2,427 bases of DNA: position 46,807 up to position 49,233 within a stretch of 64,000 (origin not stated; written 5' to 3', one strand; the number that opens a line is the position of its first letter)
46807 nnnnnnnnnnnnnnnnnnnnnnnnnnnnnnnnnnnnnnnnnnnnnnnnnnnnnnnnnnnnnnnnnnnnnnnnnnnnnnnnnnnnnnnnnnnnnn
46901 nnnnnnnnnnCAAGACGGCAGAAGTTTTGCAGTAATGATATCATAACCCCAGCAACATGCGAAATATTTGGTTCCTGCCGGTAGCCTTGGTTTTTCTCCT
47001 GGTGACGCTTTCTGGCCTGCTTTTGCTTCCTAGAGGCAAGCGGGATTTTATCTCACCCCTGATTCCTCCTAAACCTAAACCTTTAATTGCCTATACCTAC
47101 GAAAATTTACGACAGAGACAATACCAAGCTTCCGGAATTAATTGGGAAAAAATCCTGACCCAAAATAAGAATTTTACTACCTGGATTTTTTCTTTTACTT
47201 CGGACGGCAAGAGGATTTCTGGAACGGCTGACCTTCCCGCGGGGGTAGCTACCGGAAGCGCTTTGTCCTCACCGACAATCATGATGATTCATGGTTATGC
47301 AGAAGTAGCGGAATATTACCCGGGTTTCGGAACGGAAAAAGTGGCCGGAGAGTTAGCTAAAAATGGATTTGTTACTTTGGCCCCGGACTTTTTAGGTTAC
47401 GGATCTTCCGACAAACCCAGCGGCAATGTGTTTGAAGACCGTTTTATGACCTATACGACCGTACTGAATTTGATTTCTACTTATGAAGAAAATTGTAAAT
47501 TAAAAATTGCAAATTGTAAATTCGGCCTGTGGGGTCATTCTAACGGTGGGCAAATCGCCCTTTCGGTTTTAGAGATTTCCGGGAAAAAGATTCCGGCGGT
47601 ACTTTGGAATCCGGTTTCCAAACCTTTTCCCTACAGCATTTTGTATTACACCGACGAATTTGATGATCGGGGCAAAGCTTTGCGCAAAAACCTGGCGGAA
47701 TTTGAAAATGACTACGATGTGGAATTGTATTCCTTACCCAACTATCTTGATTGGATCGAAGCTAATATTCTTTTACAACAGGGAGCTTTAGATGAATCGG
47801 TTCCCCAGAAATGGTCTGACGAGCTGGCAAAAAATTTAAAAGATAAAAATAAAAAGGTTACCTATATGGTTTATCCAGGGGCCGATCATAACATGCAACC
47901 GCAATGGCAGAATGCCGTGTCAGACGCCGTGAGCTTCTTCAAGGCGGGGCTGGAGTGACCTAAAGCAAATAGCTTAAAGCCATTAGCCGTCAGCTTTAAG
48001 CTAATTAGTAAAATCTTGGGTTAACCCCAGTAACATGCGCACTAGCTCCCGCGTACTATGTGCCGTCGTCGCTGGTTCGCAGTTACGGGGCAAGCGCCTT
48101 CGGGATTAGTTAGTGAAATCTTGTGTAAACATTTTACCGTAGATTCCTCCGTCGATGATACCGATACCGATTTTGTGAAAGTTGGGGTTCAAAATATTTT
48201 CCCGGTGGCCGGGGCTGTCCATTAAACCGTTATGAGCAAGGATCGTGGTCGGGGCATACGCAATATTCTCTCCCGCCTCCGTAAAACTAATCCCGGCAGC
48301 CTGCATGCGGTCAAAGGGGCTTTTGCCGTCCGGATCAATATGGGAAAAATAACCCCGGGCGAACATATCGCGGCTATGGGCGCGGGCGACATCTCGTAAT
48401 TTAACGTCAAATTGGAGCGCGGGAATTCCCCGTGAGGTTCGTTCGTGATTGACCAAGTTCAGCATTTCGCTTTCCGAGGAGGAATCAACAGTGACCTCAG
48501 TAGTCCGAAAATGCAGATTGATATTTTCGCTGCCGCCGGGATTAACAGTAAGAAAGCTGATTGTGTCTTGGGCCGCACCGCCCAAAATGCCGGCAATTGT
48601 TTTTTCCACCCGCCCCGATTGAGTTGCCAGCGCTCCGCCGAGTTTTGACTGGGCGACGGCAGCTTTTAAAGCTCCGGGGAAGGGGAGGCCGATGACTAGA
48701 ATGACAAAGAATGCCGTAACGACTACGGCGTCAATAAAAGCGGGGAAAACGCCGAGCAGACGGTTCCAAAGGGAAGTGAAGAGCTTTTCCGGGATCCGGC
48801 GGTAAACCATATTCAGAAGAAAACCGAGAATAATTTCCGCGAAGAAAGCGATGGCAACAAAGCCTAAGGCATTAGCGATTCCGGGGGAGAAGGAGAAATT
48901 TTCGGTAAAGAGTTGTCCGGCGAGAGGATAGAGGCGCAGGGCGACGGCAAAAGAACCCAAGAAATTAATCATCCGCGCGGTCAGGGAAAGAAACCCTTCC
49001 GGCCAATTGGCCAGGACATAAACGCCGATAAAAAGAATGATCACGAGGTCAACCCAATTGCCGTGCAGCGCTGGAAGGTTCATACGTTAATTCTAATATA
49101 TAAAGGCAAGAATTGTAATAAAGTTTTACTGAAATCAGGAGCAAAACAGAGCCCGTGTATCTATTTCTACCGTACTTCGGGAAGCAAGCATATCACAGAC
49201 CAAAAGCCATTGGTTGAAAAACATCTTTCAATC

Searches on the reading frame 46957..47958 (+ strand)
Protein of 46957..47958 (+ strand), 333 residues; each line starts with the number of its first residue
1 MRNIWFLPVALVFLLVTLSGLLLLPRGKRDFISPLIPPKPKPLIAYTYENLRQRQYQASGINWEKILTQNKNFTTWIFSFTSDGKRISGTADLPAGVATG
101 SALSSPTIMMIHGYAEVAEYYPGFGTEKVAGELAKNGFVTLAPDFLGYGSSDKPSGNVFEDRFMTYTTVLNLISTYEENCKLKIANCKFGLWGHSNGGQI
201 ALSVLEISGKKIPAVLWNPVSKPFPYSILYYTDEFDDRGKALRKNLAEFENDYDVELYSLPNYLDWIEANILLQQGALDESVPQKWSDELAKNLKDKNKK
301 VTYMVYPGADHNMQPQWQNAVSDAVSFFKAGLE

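Call 78: search_protein_families(library=pfam, max_evalue=0.001, proteins=[window:46957-47958:+])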
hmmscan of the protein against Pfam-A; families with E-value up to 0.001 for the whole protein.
window:46957-47958:+ (333 aa): 9 families
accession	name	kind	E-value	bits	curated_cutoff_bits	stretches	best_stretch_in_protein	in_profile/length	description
PF00561.26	Abhydrolase_1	-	3.6e-11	43.6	25.8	1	106-215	1-97/245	alpha/beta hydrolase fold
PF12146.15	Hydrolase_4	-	9.1e-11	41.9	27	1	107-220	6-110/239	Serine aminopeptidase, S33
PF00326.27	Peptidase_S9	-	1.5e-09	38.1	22.6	1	186-329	63-207/213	Prolyl oligopeptidase family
PF01738.24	DLH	-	4.3e-08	33.5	21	1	265-312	140-187/217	Dienelactone hydrolase family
PF12697.13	Abhydrolase_6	-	1.1e-06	29.9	26.3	1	110-318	3-184/217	Alpha/beta hydrolase family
PF20434.5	BD-FAE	-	0.0004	20.4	26.8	0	104-202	12-104/215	BD-FAE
PF07859.19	Abhydrolase_3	-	0.00046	20.4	25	0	173-313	56-208/210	alpha/beta hydrolase fold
PF07224.18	Chlorophyllase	-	0.00054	19.3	26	1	106-204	43-133/301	Chlorophyllase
PF08840.17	BAAT_C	-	0.00057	20.4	20.9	0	185-315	20-162/210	BAAT / Acyl-CoA thioester hydrolase C terminal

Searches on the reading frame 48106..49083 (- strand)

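Call 78: search_protein_families(library=pfam, max_evalue=0.001, proteins=[window:48106-49083:-])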
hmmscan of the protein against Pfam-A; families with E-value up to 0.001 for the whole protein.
window:48106-49083:- (325 aa): 2 families
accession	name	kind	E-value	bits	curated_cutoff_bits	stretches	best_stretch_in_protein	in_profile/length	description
PF00188.32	CAP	-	2.2e-18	67.7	21.1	1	208-323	1-117/117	Cysteine-rich secretory protein family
PF02674.22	Colicin_V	-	5.3e-14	52.9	29.3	1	11-150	1-137/144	Colicin V production protein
